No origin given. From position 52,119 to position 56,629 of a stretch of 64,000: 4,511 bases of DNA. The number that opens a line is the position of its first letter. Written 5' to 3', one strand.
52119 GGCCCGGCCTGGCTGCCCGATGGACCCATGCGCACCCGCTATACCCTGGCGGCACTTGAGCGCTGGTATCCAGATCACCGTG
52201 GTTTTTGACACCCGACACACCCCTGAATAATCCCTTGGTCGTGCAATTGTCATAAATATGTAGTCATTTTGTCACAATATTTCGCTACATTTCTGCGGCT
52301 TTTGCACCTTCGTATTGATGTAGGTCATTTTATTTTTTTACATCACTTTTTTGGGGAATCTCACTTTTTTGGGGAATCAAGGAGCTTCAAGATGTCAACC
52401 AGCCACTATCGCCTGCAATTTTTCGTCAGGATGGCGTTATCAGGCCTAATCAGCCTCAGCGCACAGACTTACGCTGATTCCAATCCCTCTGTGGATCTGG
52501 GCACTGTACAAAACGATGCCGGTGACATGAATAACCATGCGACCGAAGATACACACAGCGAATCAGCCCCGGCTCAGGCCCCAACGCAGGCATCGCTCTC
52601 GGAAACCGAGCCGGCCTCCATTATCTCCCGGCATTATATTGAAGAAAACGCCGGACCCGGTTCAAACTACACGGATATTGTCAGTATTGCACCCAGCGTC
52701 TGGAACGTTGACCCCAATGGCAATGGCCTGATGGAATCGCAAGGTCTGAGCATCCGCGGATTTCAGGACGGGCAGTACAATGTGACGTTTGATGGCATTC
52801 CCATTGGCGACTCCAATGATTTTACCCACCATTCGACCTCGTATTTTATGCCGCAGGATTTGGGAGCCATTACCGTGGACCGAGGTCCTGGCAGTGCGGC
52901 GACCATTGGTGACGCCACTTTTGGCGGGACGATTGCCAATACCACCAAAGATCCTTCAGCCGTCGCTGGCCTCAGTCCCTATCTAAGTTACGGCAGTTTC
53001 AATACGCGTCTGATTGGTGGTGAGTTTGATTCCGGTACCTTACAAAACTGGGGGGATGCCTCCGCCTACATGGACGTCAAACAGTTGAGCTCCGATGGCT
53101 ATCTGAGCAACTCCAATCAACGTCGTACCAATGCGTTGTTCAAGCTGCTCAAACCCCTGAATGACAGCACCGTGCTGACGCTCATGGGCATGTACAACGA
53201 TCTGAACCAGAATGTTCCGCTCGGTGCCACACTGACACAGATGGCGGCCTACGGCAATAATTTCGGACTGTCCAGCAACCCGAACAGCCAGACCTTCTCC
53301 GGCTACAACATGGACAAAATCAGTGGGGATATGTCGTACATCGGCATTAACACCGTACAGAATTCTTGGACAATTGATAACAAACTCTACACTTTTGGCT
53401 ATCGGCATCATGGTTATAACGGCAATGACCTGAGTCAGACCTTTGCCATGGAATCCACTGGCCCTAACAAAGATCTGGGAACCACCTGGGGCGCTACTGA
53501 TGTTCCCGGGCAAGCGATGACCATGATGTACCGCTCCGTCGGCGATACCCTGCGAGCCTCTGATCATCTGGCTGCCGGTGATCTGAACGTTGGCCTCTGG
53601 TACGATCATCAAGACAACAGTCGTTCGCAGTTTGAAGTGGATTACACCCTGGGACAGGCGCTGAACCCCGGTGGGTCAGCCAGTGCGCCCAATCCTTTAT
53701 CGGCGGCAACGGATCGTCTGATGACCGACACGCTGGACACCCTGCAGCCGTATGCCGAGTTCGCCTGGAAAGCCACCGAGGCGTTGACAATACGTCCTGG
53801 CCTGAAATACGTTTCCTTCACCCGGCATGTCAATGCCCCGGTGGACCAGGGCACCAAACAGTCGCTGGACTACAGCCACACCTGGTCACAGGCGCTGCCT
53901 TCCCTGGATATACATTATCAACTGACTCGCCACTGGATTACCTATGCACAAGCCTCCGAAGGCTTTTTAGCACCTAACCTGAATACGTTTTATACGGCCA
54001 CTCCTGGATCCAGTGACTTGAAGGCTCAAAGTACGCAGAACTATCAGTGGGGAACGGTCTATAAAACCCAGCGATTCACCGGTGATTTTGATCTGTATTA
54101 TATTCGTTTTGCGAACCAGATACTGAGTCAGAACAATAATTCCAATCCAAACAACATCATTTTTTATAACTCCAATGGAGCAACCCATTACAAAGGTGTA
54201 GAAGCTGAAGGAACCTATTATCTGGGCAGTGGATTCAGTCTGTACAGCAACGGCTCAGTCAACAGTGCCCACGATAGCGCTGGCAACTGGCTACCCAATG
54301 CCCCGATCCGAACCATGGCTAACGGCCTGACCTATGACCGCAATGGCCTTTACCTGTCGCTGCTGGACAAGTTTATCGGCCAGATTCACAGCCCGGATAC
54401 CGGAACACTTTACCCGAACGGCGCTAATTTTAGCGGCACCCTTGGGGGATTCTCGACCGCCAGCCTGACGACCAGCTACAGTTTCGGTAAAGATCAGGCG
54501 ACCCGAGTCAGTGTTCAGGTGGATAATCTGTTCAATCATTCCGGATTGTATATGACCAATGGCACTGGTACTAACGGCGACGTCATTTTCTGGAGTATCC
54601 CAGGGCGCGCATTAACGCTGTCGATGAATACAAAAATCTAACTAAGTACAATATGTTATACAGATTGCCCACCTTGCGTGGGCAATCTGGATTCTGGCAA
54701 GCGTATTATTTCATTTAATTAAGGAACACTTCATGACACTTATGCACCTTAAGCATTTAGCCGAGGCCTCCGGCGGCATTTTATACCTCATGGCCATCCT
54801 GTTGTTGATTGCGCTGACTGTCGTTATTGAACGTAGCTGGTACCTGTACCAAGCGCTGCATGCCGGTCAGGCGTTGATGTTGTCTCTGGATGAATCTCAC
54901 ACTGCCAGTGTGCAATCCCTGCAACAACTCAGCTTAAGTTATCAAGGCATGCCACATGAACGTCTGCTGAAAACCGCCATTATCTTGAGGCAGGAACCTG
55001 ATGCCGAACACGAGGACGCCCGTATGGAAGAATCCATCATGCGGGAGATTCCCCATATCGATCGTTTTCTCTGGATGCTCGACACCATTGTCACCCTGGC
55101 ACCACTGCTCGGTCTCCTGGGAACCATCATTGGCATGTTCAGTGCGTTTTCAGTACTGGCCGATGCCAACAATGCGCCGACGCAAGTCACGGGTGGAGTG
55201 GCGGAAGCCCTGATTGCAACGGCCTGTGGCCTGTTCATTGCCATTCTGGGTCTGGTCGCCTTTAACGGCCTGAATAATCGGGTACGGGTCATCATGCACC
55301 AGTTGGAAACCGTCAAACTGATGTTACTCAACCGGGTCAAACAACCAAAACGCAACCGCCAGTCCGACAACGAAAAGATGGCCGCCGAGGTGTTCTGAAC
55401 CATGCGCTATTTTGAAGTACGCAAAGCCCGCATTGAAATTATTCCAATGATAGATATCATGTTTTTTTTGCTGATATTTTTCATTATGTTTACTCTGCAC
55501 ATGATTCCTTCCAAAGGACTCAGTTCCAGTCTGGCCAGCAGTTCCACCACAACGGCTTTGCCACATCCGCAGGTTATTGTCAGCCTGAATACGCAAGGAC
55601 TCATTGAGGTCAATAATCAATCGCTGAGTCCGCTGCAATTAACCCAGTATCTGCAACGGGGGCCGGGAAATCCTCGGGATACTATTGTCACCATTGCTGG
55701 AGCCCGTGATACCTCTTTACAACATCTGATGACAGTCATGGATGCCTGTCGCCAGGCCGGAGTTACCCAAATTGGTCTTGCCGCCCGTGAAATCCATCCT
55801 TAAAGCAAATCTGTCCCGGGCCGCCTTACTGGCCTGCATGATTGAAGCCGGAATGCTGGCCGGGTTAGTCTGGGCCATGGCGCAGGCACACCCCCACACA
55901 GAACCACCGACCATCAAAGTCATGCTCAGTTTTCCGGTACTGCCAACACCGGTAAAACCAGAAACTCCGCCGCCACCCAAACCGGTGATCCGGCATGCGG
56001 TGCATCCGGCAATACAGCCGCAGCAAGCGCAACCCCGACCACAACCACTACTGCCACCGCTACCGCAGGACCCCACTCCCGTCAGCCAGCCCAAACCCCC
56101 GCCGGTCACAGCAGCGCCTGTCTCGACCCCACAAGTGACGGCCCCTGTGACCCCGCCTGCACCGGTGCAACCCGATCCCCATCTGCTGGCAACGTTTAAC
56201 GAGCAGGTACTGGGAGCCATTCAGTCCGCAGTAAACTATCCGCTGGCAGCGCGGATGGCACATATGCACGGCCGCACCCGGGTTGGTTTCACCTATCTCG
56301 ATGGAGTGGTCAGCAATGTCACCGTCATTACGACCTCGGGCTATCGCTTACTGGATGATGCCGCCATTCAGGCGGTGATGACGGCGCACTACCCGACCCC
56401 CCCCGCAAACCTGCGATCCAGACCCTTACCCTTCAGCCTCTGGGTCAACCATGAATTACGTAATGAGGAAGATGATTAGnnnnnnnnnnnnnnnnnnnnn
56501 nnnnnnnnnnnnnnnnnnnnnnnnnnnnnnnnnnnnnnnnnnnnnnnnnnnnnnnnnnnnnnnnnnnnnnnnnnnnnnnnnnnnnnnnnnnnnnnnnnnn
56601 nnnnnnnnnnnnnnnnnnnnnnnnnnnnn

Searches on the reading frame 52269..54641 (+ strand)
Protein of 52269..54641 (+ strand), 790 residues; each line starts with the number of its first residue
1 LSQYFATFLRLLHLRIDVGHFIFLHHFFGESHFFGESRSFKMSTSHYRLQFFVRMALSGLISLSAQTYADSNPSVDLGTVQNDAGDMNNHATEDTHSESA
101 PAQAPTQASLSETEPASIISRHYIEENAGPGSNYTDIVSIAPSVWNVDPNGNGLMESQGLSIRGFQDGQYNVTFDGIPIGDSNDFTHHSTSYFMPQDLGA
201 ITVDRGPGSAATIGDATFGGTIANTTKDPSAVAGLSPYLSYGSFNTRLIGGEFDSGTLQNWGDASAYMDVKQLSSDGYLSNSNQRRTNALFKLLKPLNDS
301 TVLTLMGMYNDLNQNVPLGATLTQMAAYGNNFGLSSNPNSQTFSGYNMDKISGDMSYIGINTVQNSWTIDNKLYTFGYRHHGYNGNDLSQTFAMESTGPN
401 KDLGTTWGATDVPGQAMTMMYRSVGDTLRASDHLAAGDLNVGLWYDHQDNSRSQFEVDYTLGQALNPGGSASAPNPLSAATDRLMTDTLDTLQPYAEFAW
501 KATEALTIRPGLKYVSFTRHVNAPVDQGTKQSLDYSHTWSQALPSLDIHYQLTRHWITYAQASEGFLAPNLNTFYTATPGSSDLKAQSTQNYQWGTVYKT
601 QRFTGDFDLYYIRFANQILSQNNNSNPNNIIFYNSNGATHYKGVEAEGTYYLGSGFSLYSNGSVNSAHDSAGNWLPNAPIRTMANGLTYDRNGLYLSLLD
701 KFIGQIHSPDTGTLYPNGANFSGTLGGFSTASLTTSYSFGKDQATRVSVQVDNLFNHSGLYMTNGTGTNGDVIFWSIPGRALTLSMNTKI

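Call 30: search_protein_families(library=pfam, proteins=[window:52269-54641:+], max_evalue=0.001)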
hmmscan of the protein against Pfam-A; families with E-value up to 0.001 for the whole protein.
window:52269-54641:+ (790 aa): 2 families
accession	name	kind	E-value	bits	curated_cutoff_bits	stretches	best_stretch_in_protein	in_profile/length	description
PF00593.30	TonB_dep_Rec_b-barrel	-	1.2e-29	104.9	27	1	298-754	10-436/436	TonB dependent receptor-like, beta-barrel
PF07715.20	Plug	-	2.4e-11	44.5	23.9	1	113-220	6-106/107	TonB-dependent Receptor Plug Domain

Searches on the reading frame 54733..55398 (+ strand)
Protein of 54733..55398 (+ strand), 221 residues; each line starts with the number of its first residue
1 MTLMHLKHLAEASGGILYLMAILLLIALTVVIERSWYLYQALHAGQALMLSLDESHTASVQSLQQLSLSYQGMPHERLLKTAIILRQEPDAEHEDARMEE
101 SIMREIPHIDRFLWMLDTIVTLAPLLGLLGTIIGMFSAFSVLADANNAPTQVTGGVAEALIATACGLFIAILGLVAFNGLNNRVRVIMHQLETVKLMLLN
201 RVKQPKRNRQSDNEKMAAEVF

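Call 30: search_protein_families(library=pfam, proteins=[window:54733-55398:+], max_evalue=0.001)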
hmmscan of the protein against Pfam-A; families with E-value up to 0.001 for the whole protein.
window:54733-55398:+ (221 aa): 1 family
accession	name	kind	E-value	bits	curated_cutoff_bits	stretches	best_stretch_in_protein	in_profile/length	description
PF01618.21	MotA_ExbB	-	1.5e-30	106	22.9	1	75-192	6-126/127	MotA/TolQ/ExbB proton channel family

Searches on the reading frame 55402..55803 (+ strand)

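Call 30: search_protein_families(library=pfam, proteins=[window:55402-55803:+], max_evalue=0.001)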
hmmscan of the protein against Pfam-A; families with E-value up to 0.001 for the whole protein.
window:55402-55803:+ (133 aa): 1 family
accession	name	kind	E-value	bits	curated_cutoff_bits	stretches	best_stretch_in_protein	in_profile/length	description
PF02472.21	ExbD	-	6.7e-26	91.3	25.4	1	8-129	5-126/128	Biopolymer transport protein ExbD/TolR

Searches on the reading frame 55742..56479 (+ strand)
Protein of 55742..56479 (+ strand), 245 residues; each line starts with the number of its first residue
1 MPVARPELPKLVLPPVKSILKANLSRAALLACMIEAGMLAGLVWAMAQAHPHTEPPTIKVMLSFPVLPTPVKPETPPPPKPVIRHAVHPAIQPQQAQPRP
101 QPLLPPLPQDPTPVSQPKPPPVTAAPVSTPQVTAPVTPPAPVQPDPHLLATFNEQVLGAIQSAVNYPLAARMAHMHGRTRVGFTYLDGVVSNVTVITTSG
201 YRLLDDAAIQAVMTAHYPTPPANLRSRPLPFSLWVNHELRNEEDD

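Call 30: search_protein_families(library=pfam, proteins=[window:55742-56479:+], max_evalue=0.001)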
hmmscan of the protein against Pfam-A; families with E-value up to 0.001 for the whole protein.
window:55742-56479:+ (245 aa): 1 family
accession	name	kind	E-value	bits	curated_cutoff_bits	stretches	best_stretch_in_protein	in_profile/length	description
PF03544.19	TonB_C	-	7.9e-11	42.7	24.6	1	164-229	3-69/79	Gram-negative bacterial TonB protein C-terminal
